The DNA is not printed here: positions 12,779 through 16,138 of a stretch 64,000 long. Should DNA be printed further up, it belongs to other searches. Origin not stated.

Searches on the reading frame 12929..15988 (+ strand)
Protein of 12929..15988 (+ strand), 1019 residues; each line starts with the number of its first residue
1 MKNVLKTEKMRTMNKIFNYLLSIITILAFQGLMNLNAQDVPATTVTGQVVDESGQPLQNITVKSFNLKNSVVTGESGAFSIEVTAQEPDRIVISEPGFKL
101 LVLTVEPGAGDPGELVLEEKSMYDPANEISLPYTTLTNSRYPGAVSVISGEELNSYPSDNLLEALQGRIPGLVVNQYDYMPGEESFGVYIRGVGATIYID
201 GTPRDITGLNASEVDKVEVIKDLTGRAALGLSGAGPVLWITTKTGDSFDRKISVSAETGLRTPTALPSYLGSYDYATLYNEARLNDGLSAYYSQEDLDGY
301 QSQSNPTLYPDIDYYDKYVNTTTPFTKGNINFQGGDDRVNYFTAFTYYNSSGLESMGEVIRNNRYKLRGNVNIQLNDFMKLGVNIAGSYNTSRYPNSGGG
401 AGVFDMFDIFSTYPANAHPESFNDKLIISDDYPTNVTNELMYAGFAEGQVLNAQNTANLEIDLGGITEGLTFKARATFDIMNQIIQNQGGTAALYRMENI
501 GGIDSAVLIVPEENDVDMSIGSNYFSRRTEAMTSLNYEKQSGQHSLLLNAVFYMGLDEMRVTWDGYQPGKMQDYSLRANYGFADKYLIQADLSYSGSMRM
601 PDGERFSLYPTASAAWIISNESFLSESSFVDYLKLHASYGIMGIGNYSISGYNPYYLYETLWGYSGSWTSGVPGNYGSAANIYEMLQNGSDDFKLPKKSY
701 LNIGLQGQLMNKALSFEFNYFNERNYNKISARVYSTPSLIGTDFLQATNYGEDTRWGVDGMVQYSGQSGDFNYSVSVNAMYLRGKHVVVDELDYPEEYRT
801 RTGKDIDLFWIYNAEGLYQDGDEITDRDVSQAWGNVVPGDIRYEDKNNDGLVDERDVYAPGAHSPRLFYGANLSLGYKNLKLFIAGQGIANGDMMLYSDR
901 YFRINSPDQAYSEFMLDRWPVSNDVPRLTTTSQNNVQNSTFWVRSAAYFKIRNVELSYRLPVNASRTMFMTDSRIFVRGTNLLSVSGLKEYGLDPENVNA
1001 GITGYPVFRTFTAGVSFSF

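Call 29: search_protein_families(library=pfam, proteins=[window:12929-15988:+], max_evalue=0.001)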
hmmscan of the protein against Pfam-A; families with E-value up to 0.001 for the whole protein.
window:12929-15988:+ (1019 aa): 3 families
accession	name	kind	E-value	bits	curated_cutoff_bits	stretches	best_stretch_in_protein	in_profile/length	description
PF07715.20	Plug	-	9e-11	42.7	23.9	1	139-222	3-93/107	TonB-dependent Receptor Plug Domain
PF13620.12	CarboxypepD_reg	-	1.4e-09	38.6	32.3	1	44-110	1-72/82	Carboxypeptidase regulatory-like domain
PF13715.12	CarbopepD_reg_2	-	6.9e-07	29.7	32.2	1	45-111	1-68/88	CarboxypepD_reg-like domain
